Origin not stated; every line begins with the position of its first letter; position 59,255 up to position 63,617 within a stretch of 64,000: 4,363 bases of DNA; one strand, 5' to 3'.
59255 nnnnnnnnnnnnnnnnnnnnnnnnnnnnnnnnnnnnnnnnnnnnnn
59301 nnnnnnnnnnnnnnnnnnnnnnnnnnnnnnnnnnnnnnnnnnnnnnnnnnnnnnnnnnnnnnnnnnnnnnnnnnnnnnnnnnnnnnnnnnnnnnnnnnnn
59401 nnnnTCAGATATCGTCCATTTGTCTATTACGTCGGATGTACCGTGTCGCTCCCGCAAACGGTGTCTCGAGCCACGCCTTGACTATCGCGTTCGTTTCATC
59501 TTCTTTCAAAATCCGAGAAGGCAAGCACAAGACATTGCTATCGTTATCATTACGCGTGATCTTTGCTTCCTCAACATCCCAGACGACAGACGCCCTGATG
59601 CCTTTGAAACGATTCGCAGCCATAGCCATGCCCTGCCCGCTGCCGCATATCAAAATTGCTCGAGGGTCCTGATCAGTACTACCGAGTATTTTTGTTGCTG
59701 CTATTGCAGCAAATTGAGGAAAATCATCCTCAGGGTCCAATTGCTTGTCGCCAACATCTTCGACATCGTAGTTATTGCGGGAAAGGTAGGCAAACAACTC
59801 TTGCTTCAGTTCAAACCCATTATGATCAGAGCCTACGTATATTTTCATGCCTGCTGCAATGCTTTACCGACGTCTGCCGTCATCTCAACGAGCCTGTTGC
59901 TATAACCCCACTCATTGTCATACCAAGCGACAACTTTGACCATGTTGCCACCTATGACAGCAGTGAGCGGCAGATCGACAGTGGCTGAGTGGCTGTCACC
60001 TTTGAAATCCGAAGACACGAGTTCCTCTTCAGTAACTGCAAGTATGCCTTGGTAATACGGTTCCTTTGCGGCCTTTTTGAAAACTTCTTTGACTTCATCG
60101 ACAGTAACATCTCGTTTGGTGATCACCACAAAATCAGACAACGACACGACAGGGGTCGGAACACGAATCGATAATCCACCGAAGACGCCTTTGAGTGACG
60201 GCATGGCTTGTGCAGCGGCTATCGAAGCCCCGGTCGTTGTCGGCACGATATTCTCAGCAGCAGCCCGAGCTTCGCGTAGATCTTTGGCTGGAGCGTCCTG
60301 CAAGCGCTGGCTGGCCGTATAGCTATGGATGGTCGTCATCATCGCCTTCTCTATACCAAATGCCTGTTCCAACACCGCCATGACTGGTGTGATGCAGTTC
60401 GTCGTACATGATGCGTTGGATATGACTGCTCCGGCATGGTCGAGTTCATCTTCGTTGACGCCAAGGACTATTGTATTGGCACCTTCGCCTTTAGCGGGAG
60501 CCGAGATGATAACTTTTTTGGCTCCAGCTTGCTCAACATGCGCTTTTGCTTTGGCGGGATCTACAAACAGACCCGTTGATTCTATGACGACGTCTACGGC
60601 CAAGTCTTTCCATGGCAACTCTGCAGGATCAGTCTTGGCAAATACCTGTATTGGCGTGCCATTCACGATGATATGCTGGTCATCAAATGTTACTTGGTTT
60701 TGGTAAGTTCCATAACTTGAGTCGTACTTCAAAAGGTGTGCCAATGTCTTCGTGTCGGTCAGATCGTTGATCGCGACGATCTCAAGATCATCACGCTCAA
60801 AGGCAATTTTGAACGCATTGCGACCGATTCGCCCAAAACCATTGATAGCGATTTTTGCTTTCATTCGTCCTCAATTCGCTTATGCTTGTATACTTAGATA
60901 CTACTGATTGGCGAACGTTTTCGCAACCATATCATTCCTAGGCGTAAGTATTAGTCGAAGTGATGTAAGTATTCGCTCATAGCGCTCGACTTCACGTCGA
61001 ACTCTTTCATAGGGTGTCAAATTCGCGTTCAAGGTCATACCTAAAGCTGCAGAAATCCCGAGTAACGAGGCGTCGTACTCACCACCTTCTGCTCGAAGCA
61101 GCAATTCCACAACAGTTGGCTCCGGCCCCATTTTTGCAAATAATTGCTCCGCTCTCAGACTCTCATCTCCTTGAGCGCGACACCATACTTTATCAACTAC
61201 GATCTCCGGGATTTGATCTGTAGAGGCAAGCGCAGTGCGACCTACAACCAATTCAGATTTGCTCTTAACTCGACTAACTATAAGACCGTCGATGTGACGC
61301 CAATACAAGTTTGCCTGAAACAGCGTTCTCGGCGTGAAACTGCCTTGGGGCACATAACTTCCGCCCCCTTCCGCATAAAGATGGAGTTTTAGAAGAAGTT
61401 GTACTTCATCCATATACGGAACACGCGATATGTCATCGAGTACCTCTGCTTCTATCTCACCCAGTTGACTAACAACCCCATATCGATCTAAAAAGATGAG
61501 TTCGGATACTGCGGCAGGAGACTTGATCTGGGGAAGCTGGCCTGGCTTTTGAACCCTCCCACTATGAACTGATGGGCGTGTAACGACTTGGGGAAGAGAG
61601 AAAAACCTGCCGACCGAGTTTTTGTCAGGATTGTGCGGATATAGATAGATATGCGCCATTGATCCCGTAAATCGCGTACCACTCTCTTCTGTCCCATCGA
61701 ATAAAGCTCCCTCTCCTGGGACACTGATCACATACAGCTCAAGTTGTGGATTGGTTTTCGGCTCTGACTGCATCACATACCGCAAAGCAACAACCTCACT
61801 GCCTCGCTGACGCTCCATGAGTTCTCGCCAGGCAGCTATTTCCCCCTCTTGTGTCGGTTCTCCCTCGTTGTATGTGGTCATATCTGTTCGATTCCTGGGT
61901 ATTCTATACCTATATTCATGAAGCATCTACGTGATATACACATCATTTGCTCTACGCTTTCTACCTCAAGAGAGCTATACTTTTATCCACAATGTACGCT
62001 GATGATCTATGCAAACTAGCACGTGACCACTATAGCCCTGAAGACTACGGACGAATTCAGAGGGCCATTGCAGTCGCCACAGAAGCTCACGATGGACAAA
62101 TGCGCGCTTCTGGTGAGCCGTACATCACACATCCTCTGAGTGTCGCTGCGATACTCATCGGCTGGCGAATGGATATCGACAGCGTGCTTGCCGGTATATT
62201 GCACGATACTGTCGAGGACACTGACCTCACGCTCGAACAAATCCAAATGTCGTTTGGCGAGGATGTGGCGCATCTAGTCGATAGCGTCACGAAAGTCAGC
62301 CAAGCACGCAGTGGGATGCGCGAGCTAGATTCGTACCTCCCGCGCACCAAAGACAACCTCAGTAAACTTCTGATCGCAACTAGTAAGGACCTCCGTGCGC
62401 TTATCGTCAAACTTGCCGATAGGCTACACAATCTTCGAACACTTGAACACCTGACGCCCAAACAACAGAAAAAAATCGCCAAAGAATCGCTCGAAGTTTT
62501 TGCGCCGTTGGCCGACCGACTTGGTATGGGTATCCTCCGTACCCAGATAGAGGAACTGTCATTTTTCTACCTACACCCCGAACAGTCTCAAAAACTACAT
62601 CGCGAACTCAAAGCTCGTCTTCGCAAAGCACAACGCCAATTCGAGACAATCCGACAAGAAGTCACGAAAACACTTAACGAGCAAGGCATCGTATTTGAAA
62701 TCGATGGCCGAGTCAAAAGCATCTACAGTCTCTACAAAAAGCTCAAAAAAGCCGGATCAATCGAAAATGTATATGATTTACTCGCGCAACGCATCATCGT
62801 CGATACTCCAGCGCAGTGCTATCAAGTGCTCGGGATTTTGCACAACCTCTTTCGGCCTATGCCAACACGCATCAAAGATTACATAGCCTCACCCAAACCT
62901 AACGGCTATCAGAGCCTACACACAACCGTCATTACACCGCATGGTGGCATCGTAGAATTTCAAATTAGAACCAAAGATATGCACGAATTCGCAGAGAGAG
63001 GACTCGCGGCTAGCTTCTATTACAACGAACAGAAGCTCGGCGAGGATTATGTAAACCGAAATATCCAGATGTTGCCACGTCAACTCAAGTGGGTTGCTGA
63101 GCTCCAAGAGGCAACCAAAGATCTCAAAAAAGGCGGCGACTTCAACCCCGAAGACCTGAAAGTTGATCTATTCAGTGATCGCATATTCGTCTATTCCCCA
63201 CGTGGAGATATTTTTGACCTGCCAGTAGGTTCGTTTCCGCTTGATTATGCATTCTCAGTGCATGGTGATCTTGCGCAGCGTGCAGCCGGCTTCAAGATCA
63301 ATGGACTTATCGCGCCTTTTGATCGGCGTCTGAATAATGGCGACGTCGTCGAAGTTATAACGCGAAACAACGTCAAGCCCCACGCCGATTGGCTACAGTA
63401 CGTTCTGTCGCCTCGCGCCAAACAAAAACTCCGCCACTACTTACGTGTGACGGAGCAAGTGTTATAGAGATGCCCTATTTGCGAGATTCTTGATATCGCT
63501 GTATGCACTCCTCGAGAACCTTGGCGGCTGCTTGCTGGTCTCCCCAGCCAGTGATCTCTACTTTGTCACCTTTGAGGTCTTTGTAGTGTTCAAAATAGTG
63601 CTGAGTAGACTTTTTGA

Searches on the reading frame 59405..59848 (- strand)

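Call 107: search_protein_families(library=pfam, proteins=[window:59405-59848:-], max_evalue=0.00001)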
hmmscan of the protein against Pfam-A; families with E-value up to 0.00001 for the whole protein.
window:59405-59848:- (147 aa): 1 family
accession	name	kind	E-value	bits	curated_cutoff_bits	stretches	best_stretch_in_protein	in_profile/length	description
PF02502.23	LacAB_rpiB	-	4.9e-44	150.1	24.7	1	3-141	1-135/138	Ribose/Galactose Isomerase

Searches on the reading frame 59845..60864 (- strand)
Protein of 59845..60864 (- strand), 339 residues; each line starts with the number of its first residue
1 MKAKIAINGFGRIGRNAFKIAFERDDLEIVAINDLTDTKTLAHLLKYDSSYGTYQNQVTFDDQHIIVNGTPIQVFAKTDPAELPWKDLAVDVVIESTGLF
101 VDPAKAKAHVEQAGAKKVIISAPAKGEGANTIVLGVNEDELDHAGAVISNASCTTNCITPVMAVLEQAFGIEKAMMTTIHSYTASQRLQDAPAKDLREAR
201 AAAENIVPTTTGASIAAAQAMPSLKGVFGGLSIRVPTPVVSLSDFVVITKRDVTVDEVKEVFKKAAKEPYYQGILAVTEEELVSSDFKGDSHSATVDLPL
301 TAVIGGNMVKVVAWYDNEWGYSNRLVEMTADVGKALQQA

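Call 107: search_protein_families(library=pfam, proteins=[window:59845-60864:-], max_evalue=0.00001)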
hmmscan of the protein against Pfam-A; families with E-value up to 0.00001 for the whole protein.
window:59845-60864:- (339 aa): 2 families
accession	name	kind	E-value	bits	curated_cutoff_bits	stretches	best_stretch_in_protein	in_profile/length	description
PF02800.25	Gp_dh_C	-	6.9e-56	188.6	24.4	1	158-315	1-158/158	Glyceraldehyde 3-phosphate dehydrogenase, C-terminal domain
PF00044.30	Gp_dh_N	-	8e-40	135.6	31.7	1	4-102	2-100/101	Glyceraldehyde 3-phosphate dehydrogenase, NAD binding domain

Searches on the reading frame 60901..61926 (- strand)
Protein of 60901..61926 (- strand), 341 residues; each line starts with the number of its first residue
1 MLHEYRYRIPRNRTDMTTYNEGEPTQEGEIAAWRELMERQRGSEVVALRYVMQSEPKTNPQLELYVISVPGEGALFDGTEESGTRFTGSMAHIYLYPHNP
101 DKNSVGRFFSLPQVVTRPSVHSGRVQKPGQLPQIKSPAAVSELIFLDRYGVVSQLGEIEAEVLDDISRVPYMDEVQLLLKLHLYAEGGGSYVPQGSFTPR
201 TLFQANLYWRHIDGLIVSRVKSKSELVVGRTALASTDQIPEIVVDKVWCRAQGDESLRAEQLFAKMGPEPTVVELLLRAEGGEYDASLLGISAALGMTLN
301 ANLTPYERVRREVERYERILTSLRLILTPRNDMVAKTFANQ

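Call 36: find_encoding_contigs(protein=window:60901-61926:-, flank=10000, max_places=3)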
Protein window:60901-61926:- (341 aa): 2 contigs read that carry it; 2 places shown.
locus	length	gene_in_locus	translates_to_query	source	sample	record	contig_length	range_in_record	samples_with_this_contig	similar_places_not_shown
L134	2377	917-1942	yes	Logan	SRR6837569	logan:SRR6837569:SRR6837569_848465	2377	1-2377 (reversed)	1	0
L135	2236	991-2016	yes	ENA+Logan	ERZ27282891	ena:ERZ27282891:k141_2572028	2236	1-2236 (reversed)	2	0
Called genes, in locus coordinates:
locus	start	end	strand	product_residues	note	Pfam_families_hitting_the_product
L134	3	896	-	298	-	?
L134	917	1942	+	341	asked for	-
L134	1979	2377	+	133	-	?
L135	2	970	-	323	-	?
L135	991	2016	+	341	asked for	-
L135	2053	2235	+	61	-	?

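Call 107: search_protein_families(library=pfam, proteins=[window:60901-61926:-], max_evalue=0.00001)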
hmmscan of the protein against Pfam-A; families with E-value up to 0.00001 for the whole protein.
window:60901-61926:- (341 aa): 0 families

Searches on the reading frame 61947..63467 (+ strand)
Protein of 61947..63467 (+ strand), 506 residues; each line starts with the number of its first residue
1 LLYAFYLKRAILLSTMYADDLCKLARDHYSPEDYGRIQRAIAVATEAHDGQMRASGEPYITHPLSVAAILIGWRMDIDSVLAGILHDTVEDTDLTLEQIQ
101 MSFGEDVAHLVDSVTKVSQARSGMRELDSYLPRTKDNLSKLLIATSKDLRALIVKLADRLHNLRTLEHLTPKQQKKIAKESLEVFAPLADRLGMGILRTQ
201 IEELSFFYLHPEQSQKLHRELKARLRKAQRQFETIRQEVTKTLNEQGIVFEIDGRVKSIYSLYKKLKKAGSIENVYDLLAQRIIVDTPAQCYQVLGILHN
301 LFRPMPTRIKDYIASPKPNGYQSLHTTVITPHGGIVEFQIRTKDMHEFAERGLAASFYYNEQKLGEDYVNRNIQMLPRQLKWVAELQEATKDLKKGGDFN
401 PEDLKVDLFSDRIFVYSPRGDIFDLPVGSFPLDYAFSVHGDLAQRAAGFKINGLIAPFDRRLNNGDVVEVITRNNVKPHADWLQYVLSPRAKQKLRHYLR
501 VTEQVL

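Call 107: search_protein_families(library=pfam, proteins=[window:61947-63467:+], max_evalue=0.00001)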
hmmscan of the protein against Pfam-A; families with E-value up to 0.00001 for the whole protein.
window:61947-63467:+ (506 aa): 4 families
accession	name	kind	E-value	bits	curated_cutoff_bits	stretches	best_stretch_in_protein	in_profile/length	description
PF13328.12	HD_4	-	2.2e-45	154.6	27.2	1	40-194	1-155/156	HD domain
PF04607.23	RelA_SpoT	-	2e-36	125.2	27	1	254-363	1-112/113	Region found in RelA / SpoT proteins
PF02824.27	TGS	-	1.5e-14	54.2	22.2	1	413-472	1-60/60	TGS domain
PF01966.28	HD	-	6.5e-11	43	22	1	59-162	1-115/116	HD domain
